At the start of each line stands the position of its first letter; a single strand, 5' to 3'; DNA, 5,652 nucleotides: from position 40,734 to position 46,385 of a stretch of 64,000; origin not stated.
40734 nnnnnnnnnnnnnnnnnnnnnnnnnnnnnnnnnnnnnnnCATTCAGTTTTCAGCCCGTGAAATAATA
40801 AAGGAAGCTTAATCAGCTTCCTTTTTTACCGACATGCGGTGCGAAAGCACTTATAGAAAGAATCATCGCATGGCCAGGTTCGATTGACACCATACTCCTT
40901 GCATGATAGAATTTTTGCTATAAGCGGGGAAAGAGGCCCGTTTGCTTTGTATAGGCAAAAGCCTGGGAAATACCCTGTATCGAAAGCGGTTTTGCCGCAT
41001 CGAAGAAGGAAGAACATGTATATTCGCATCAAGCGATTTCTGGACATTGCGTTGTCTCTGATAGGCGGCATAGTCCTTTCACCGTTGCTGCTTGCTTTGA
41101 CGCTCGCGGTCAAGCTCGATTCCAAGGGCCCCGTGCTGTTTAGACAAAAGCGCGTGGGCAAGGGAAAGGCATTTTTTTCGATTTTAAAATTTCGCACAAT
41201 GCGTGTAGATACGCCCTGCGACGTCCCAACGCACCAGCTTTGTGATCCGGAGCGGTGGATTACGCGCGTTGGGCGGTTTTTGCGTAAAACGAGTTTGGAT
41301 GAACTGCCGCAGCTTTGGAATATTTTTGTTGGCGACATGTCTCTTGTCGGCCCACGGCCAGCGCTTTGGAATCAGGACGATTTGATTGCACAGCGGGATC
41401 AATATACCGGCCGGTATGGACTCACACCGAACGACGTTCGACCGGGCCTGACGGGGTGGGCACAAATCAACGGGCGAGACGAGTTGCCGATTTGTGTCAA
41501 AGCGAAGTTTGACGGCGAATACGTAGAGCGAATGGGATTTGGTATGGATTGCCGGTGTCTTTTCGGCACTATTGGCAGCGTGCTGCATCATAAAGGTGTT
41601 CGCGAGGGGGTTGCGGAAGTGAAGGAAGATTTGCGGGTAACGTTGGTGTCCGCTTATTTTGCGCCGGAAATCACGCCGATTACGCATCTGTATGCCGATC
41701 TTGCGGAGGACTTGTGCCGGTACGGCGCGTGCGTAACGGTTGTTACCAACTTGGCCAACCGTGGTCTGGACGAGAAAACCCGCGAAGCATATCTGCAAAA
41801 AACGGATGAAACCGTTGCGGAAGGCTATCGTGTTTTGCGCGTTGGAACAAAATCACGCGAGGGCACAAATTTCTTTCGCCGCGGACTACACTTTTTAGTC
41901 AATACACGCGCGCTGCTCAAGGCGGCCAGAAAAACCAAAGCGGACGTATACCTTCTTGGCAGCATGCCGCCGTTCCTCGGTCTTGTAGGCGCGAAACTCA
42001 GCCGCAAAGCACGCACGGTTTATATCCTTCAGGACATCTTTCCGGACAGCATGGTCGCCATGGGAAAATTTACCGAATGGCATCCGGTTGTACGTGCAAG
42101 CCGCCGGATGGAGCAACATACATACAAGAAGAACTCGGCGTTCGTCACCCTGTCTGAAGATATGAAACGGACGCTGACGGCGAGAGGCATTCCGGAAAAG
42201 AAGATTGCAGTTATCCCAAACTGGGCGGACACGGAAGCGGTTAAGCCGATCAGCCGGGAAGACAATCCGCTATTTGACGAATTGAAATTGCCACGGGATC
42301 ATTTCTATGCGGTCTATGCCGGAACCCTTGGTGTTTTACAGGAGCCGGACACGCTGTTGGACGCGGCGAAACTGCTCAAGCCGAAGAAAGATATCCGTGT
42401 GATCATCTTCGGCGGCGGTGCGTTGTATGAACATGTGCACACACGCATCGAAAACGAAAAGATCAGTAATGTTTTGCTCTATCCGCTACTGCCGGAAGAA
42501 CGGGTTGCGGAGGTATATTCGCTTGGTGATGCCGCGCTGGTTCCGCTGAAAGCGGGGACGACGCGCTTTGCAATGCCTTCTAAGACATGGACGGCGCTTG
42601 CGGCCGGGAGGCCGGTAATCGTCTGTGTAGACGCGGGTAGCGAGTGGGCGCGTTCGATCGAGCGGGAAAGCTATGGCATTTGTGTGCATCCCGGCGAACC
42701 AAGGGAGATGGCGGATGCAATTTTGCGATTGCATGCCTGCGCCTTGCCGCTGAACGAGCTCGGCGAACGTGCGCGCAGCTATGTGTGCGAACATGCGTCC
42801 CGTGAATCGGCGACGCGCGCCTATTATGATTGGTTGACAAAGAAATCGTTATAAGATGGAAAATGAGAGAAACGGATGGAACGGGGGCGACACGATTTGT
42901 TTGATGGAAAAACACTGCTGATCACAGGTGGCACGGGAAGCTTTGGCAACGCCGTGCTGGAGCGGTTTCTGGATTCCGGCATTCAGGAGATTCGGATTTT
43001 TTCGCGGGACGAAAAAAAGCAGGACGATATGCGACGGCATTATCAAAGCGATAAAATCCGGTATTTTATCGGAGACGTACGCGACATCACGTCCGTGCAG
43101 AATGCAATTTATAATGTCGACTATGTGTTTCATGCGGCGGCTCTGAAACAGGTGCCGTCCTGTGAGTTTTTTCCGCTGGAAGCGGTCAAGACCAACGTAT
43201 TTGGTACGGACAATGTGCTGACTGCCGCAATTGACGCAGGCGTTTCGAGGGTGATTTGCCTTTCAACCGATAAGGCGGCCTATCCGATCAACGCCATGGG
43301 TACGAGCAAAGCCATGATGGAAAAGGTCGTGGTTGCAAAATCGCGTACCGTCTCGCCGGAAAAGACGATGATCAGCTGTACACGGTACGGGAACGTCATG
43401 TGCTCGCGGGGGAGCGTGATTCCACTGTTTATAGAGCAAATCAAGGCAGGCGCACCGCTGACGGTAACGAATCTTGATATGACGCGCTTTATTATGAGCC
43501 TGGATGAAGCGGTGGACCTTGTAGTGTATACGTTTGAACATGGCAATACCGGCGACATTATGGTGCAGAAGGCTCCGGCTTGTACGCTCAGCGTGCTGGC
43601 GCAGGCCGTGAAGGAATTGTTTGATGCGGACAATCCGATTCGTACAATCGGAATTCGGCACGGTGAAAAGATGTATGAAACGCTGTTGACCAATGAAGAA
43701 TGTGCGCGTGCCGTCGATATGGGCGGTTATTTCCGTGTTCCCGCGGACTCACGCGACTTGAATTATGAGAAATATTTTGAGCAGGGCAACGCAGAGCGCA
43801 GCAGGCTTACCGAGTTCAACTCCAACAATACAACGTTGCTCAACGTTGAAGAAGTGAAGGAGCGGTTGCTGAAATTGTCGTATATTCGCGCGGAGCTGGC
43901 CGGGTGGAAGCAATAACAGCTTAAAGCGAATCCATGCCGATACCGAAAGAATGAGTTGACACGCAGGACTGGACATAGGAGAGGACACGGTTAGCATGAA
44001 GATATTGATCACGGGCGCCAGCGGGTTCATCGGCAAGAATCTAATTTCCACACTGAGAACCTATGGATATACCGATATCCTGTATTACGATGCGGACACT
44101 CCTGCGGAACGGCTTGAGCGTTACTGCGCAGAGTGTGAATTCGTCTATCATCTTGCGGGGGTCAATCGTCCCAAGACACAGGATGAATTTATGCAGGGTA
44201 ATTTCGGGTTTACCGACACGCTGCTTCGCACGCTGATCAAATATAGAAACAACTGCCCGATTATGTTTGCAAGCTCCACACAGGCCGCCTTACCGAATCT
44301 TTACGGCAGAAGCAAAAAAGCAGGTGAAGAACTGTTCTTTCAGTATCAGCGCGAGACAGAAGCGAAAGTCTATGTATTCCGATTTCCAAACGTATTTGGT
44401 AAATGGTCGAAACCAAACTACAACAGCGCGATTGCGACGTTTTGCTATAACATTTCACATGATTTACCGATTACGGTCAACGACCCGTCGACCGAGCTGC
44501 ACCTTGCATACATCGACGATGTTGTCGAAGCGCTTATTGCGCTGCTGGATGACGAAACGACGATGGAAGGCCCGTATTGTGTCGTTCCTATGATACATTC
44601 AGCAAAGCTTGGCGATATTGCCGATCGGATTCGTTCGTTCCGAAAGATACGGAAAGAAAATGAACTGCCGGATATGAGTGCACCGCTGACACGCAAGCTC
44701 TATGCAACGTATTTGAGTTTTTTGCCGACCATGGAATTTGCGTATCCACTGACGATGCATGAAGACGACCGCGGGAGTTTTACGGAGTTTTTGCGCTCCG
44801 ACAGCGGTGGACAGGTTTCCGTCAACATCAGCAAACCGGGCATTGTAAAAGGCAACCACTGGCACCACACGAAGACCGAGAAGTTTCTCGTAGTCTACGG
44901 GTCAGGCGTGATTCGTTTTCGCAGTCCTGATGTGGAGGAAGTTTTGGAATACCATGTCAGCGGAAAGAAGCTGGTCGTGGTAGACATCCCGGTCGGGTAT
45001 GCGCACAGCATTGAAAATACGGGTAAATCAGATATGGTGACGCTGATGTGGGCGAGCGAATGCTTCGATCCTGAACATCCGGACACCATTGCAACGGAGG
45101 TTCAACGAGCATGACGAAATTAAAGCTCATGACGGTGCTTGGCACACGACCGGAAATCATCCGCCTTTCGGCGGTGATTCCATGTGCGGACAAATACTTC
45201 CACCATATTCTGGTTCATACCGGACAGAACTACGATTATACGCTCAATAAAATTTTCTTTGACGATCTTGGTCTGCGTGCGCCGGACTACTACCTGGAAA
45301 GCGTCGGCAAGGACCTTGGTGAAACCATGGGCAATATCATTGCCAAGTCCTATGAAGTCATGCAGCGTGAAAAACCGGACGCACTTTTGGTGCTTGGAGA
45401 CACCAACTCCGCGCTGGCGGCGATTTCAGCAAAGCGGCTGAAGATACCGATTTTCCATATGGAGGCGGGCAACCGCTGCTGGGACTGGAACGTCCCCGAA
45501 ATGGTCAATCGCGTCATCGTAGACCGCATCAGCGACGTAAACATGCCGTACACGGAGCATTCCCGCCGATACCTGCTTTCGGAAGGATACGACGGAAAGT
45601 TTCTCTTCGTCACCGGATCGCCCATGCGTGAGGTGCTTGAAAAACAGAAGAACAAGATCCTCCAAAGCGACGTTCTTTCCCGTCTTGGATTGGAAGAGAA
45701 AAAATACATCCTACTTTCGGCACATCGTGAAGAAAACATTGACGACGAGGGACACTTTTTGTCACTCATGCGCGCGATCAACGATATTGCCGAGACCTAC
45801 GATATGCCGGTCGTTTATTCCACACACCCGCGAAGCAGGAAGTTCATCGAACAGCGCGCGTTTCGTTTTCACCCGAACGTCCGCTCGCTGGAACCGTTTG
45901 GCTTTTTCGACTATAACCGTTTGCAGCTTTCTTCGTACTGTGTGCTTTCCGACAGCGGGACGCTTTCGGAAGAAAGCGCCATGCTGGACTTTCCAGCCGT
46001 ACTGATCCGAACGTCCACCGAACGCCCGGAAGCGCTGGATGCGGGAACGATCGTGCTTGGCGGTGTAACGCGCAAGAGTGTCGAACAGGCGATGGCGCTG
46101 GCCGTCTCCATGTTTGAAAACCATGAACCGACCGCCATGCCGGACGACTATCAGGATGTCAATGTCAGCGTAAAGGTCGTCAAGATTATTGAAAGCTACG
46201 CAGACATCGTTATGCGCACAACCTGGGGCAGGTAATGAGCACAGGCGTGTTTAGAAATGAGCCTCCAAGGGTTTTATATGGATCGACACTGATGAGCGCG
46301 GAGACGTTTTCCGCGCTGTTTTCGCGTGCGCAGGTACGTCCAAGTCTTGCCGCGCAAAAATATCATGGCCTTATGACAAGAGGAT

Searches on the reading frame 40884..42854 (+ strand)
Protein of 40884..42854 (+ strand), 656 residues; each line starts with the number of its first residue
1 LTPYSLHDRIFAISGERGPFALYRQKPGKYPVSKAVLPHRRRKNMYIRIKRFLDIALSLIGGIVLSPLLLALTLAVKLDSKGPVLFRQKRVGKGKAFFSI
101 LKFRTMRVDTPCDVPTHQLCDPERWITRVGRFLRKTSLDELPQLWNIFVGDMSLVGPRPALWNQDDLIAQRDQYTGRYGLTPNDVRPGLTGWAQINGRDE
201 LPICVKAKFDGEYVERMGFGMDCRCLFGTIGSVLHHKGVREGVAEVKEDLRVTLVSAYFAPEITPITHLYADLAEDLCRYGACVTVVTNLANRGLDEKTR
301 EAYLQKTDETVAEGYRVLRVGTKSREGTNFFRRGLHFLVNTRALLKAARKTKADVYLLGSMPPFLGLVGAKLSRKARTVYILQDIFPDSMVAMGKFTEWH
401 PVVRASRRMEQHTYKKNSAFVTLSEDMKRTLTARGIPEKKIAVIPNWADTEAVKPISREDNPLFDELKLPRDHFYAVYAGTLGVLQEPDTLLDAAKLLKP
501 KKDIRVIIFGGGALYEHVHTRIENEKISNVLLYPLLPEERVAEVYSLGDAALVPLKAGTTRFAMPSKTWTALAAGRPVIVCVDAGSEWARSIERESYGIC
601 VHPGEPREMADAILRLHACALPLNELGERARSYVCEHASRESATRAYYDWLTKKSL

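Call 32: search_protein_families(library=pfam, proteins=[window:40884-42854:+], max_evalue=0.00001)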
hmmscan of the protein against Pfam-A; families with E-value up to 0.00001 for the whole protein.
window:40884-42854:+ (656 aa): 5 families
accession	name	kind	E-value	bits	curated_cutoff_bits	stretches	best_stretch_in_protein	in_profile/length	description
PF02397.22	Bac_transf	-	6.5e-58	195.6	27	1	50-234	1-178/179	Bacterial sugar transferase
PF13579.12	Glyco_trans_4_4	-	2.5e-14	54.4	29.7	1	271-447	8-158/158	Glycosyl transferase 4-like domain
PF13692.12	Glyco_trans_1_4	-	5.6e-14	53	27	1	476-617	4-140/142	Glycosyl transferases group 1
PF13439.12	Glyco_transf_4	-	1.5e-13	51.6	28.5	1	271-451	9-169/170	Glycosyltransferase Family 4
PF00534.26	Glycos_transf_1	-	1.7e-11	44.4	26.4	1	464-631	6-170/172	Glycosyl transferases group 1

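Call 47: search_protein_families(library=ncbifam, proteins=[window:40884-42854:+], max_evalue=1e-10)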
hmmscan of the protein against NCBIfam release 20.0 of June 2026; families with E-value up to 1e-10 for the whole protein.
window:40884-42854:+ (656 aa): 14 families
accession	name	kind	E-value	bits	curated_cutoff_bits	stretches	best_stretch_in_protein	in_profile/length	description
TIGR03025.1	EPS_sugtrans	subfamily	5.9e-70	236.7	295.55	1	44-238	252-443/445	exopolysaccharide biosynthesis polyprenyl glycosylphosphotransferase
TIGR03023.1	WcaJ_sugtrans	equivalog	4.9e-61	207.4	410.75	1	47-237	260-450/453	undecaprenyl-phosphate glucose phosphotransferase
TIGR03022.1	WbaP_sugtrans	subfamily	2.4e-50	172.1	403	2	120-239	345-455/456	undecaprenyl-phosphate galactose phosphotransferase WbaP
NF007640.0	PRK10307.1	subfamily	2.1e-45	155.4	276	1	251-648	2-401/411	WcaI family glycosyltransferase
TIGR03013.1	EpsB_2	subfamily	2.9e-45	155.2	393.35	1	48-240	253-443/443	TIGR03013 family XrtA/PEP-CTERM system glycosyltransferase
NF050817.1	PolSacchBiosHfsE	equivalog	5.1e-42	144.2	750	1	46-235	268-461/467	polysaccharide biosynthesis protein HfsE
NF052601.1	undeca_RfbP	equivalog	5.8e-40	137.1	330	2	125-235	134-237/244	undecaprenyl-phosphate galactose phosphotransferase family protein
NF007518.0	PRK10124.1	equivalog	4.1e-37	128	684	1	49-230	273-454/464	undecaprenyl-phosphate glucose phosphotransferase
NF041877.1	EPS_EpsZ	equivalog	4.6e-34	117.8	800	1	46-238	262-457/459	exopolysaccharide biosynthesis polyisoprenyl-phosphate hexose-1-phosphate transferase EpsZ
TIGR04063.1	stp3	hypoth_equivalog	8.2e-27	94.1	442.05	1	305-648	45-389/397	TIGR04063 family PEP-CTERM/XrtA system glycosyltransferase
NF011751.0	PRK15204.1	equivalog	1.6e-26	92.9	907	1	48-238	274-474/476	undecaprenyl-phosphate galactose phosphotransferase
NF045514.1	glycotran_HepC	equivalog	6.5e-24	84.4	140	1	39-160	106-212/220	heterocyst development glycosyltransferase HepC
TIGR04007.1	wcaI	equivalog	2.7e-23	82.3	800.45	1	256-639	7-393/407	colanic acid biosynthesis glycosyltransferase WcaI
TIGR03088.1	stp2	hypoth_equivalog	9e-12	44.7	409.05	1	418-649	138-368/374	TIGR03088 family PEP-CTERM/XrtA system glycosyltransferase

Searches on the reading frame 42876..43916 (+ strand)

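Call 32: search_protein_families(library=pfam, proteins=[window:42876-43916:+], max_evalue=0.00001)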
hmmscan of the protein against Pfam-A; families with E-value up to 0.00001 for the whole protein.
window:42876-43916:+ (346 aa): 10 families
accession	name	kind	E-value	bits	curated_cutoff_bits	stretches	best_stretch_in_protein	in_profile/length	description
PF02719.21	Polysacc_synt_2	-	1.5e-101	339.9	20.2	1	14-288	1-291/293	Polysaccharide biosynthesis protein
PF01370.27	Epimerase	-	1.5e-23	83.9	20.9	1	15-227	2-235/240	NAD dependent epimerase/dehydratase family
PF08485.16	Polysacc_syn_2C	-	2.4e-21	75.6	25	1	291-338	1-48/48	Polysaccharide biosynthesis protein C-terminal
PF01073.25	3Beta_HSD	-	9.4e-18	64.7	22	1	15-137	1-122/280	3-beta hydroxysteroid dehydrogenase/isomerase family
PF16363.11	GDP_Man_Dehyd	-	1.4e-16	61.3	27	1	15-233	1-250/332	GDP-mannose 4,6 dehydratase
PF13460.12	NAD_binding_10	-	2.5e-13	50.8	27.2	1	18-156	1-125/184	NAD(P)H-binding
PF04321.23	RmlD_sub_bind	-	7.4e-09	35.5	27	1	13-153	2-137/287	RmlD substrate binding domain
PF05368.20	NmrA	-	5.7e-08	33.1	27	1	12-171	3-149/298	NmrA-like family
PF07993.18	NAD_binding_4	-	5.7e-07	29.4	20.1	0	16-146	1-151/258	Male sterility protein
PF08659.16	KR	-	2e-06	28.3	22.6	1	13-82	2-76/180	KR domain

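Call 47: search_protein_families(library=ncbifam, proteins=[window:42876-43916:+], max_evalue=1e-10)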
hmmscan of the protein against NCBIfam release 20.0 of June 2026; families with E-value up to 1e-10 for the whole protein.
window:42876-43916:+ (346 aa): 8 families
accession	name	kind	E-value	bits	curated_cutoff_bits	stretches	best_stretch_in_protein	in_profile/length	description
TIGR04130.1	FnlA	equivalog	1.6e-159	530.3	730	1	8-343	1-337/337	UDP-N-acetylglucosamine 4,6-dehydratase/5-epimerase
TIGR03589.1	PseB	equivalog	1.6e-96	323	407.75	1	9-329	2-322/324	UDP-N-acetylglucosamine 4,6-dehydratase (inverting)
TIGR04180.1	EDH_00030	hypoth_equivalog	1.8e-19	69.9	475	1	15-133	2-123/297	NAD-dependent 4,6-dehydratase LegB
TIGR03466.1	HpnA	hypoth_equivalog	6.4e-15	54.9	367.65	1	13-132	2-114/327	hopanoid-associated sugar epimerase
NF011728.1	PRK15181.1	equivalog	9e-14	51.2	760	1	11-127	15-137/348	Vi polysaccharide biosynthesis UDP-N-acetylglucosaminuronic acid C-4 epimerase TviC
TIGR02622.1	CDP_4_6_dhtase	equivalog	2.7e-12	46.5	278.45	1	9-134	2-132/352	CDP-glucose 4,6-dehydratase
NF041293.1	G6PDh_Azf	equivalog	5.2e-12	45.7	400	1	12-135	3-119/252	NAD-dependent glucose-6-phosphate dehydrogenase Azf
TIGR01179.1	galE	equivalog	1.1e-11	44.1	262.3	0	14-175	2-177/332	UDP-glucose 4-epimerase GalE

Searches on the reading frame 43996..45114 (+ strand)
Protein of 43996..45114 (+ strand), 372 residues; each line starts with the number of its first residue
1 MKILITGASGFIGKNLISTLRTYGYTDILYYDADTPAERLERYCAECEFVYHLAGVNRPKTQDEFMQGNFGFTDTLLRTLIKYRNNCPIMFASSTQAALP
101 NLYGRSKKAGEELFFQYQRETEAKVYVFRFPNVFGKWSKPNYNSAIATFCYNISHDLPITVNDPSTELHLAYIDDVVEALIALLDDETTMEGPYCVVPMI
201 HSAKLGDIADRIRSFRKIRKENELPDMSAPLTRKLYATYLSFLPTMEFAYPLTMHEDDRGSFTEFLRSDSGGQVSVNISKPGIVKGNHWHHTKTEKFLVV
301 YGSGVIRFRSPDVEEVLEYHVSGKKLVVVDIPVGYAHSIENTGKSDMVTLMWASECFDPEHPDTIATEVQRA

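Call 32: search_protein_families(library=pfam, proteins=[window:43996-45114:+], max_evalue=0.00001)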
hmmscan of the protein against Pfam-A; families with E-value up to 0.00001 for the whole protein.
window:43996-45114:+ (372 aa): 5 families
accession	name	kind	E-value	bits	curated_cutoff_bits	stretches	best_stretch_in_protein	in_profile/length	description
PF14667.12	Polysacc_synt_C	-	1.3e-46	157.8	28.7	1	255-365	1-111/111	Polysaccharide biosynthesis C-terminal domain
PF01370.27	Epimerase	-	5.6e-19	68.9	20.9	1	3-187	1-228/240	NAD dependent epimerase/dehydratase family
PF02719.21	Polysacc_synt_2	-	6e-11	42.5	20.2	1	38-221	67-252/293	Polysaccharide biosynthesis protein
PF07993.18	NAD_binding_4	-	1.5e-08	34.6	20.1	0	95-178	169-256/258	Male sterility protein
PF04321.23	RmlD_sub_bind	-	5.8e-06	26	27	0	101-146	123-163/287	RmlD substrate binding domain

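Call 47: search_protein_families(library=ncbifam, proteins=[window:43996-45114:+], max_evalue=1e-10)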
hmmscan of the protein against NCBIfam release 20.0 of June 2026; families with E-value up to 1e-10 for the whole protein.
window:43996-45114:+ (372 aa): 1 family
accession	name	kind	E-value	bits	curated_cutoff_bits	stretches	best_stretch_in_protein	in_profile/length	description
NF047837.1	UDPAcbARedWbcJ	equivalog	3.2e-115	385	500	1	1-370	1-369/372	UDP-2-acetamido-2,6-beta-L-arabino-hexul-4-ose reductase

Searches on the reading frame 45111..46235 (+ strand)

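Call 32: search_protein_families(library=pfam, proteins=[window:45111-46235:+], max_evalue=0.00001)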
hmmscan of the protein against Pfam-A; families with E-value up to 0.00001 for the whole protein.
window:45111-46235:+ (374 aa): 1 family
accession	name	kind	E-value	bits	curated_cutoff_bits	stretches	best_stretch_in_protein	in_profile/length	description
PF02350.25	Epimerase_2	-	9.8e-87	291.5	30.6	1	27-361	6-347/347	UDP-N-acetylglucosamine 2-epimerase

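Call 47: search_protein_families(library=ncbifam, proteins=[window:45111-46235:+], max_evalue=1e-10)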
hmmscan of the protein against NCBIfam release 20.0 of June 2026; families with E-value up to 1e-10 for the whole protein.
window:45111-46235:+ (374 aa): 2 families
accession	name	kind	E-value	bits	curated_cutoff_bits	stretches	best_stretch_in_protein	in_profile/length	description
TIGR00236.1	wecB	equivalog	8.4e-71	239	210.15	1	4-361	1-363/366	non-hydrolyzing UDP-N-acetylglucosamine 2-epimerase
TIGR03568.1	NeuC_NnaA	equivalog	3e-17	62.5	235.9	1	35-359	38-364/365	UDP-N-acetylglucosamine 2-epimerase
